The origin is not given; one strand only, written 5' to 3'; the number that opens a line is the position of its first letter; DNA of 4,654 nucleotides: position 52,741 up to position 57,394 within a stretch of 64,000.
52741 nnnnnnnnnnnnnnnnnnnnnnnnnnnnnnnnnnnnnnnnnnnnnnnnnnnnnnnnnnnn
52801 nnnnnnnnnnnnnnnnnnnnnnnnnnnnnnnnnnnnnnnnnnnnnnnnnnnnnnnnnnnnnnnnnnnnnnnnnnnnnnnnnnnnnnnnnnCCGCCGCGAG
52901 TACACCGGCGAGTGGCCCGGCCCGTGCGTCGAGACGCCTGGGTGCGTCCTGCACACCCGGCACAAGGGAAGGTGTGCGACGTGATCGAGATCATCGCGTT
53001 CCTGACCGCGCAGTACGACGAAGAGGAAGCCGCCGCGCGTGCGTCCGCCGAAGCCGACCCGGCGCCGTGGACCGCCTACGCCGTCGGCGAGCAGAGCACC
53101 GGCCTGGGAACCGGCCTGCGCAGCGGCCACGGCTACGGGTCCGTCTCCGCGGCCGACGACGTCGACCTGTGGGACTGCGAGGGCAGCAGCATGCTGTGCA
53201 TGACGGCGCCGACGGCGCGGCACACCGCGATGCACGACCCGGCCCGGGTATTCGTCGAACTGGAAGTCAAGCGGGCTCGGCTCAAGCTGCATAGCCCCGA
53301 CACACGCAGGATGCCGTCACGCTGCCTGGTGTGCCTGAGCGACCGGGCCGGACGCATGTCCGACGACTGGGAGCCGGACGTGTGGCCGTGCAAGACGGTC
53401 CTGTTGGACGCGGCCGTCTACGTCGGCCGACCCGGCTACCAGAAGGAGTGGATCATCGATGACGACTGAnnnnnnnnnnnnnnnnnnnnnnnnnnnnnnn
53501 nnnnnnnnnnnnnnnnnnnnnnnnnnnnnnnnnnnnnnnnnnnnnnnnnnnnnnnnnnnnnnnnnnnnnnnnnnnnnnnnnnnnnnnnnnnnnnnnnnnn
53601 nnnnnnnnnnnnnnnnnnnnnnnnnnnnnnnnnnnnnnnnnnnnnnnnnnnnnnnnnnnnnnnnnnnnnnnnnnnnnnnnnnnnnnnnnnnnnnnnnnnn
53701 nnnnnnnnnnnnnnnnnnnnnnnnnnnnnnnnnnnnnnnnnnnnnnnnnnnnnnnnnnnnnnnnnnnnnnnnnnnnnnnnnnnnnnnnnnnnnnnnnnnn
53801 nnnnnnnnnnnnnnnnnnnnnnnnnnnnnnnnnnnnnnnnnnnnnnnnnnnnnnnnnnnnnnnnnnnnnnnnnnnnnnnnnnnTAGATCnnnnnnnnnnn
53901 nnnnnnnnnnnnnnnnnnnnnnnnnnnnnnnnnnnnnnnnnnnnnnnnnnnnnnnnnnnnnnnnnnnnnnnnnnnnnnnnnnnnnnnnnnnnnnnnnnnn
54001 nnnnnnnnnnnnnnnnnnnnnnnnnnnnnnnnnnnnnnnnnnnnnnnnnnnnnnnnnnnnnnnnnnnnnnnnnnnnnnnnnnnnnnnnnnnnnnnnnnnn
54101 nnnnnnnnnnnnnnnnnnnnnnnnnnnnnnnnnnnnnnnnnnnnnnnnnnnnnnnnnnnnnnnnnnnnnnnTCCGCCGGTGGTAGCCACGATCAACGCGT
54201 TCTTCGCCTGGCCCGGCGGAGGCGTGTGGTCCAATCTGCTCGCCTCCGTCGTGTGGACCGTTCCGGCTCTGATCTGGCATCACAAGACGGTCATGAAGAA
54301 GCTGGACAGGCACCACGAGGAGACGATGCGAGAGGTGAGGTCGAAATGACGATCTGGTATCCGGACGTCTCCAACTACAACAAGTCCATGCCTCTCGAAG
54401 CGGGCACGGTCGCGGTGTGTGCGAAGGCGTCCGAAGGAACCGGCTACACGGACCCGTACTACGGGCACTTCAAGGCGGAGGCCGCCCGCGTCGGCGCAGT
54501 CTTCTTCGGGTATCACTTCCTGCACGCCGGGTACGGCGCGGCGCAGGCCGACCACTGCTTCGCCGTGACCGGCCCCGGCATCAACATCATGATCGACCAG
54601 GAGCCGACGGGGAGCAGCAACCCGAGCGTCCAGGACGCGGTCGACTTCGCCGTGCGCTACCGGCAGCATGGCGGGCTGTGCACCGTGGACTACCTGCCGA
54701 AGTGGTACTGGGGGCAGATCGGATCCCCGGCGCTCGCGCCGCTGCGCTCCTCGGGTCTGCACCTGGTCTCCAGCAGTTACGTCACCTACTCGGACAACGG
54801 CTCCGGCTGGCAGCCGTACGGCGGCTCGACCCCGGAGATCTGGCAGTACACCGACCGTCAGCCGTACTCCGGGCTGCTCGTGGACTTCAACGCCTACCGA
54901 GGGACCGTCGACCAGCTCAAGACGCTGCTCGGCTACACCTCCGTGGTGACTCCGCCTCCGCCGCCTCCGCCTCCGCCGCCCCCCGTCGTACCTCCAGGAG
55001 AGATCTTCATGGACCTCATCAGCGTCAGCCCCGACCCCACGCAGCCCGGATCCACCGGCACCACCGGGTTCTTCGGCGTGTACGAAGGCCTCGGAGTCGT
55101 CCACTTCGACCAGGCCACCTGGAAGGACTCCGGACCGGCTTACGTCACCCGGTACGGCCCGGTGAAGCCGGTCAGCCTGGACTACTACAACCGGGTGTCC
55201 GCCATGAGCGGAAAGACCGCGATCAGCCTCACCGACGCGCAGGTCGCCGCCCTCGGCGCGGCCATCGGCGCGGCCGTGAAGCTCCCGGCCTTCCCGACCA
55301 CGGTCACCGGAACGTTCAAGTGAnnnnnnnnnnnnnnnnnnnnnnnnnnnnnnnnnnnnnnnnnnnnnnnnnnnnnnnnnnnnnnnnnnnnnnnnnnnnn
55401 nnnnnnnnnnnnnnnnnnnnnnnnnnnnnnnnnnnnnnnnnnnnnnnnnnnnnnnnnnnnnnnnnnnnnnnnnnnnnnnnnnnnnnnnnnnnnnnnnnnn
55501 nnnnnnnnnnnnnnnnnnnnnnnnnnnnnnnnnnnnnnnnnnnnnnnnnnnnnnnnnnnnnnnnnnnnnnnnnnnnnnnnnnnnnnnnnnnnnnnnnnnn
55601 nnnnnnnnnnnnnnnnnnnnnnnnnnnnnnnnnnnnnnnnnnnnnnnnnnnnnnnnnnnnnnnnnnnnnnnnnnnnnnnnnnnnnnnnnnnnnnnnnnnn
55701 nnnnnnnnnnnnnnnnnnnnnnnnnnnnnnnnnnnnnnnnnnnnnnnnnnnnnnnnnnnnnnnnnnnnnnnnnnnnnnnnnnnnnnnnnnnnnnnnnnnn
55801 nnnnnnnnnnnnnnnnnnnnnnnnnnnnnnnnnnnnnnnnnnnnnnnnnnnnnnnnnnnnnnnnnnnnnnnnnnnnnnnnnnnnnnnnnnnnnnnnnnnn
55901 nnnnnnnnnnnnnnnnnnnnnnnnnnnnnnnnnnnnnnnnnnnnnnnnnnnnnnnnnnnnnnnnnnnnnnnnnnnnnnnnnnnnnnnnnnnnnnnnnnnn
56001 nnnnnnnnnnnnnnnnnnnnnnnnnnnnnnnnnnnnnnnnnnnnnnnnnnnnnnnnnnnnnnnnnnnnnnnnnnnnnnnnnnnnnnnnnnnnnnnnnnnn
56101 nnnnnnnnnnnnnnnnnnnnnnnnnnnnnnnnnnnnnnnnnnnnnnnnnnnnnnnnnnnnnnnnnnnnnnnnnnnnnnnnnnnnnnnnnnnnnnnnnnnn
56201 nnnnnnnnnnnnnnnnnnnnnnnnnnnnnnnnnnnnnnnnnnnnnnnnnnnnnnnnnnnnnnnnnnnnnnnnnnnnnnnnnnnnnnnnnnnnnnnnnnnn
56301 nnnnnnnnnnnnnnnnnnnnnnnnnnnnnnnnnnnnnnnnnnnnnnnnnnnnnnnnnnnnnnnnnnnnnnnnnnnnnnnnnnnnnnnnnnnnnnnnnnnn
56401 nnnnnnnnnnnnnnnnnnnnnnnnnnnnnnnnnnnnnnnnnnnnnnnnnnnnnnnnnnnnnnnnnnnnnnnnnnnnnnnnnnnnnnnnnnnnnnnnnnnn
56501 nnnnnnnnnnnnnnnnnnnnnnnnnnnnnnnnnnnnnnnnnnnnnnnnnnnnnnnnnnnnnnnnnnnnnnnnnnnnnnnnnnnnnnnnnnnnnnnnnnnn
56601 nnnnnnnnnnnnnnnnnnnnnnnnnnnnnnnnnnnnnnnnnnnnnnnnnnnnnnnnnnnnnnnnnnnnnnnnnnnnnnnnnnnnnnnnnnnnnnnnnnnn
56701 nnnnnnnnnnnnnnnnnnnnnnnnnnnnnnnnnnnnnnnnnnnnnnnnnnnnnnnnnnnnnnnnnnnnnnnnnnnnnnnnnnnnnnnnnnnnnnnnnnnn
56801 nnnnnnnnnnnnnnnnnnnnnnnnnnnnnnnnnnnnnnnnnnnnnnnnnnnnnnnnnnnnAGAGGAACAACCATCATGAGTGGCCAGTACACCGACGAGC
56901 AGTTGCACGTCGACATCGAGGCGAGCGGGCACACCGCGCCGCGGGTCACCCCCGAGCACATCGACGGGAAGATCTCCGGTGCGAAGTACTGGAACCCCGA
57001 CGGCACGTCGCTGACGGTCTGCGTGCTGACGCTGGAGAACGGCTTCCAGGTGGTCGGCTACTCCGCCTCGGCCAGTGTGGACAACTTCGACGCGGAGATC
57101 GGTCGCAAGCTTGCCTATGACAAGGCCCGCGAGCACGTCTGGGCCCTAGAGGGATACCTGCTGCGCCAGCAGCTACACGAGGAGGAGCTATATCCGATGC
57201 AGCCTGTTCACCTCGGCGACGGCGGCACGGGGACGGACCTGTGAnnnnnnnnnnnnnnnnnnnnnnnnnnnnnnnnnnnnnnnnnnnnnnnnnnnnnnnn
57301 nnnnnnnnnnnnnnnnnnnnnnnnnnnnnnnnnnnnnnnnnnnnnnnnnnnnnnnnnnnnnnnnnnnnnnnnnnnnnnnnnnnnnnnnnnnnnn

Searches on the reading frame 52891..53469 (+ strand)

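Call 34: search_protein_families(library=pfam, proteins=[window:52891-53469:+], max_evalue=0.01)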
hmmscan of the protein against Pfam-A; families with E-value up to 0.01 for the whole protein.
window:52891-53469:+ (192 aa): 1 family
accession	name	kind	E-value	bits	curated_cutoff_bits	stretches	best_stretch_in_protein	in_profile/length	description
PF19730.4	DUF6221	-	7.1e-17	62.6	27.6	1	33-187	3-120/122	Family of unknown function (DUF6221)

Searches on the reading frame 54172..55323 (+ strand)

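Call 11: search_protein_families(library=phrogs, proteins=[window:54172-55323:+], max_evalue=0.001)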
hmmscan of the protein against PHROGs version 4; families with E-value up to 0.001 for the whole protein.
window:54172-55323:+ (383 aa): 4 families
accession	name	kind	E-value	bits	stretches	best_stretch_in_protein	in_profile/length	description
phrog_3084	-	lysis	1.5e-38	134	1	43-256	139-367/468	endolysin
phrog_291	-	lysis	9.4e-12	45.4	1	64-149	116-210/509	endolysin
phrog_6219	-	lysis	3.2e-06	27.9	1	65-134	6-81/326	endolysin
phrog_6745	-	lysis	1.8e-05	24.8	1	65-148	8-101/396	endolysin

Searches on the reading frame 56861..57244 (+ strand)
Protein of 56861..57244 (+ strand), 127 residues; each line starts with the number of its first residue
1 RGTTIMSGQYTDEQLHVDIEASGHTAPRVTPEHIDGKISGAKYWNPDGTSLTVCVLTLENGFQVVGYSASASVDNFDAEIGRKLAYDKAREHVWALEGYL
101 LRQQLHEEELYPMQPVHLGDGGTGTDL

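Call 34: search_protein_families(library=pfam, proteins=[window:56861-57244:+], max_evalue=0.01)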
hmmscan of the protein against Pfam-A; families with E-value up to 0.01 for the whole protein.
window:56861-57244:+ (127 aa): 1 family
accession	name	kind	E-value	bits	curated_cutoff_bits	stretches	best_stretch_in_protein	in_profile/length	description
PF13876.11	Phage_gp49_66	-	1.1e-26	93.5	27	1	29-105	1-82/82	Phage protein (N4 Gp49/phage Sf6 gene 66) family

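Call 76: search_protein_families(library=phrogs, proteins=[window:56861-57244:+], max_evalue=0.01)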
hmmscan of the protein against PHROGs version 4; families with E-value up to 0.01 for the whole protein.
window:56861-57244:+ (127 aa): 7 families
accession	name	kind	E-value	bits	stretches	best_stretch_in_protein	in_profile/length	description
phrog_322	-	unknown function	5.7e-42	145.8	1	9-110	5-108/239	-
phrog_3934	-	unknown function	3.4e-29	103.2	1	24-110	19-105/336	-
phrog_16684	-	unknown function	2.7e-20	73.2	1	48-107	18-77/78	-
phrog_4435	-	unknown function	1.1e-12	49.2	1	28-99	8-83/252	-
phrog_9467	-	unknown function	3.6e-11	44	1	14-104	61-150/155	-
phrog_37939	-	unknown function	2e-10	41.6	1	10-102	3-102/308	-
phrog_419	-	unknown function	0.0023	18.5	1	50-107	217-275/300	-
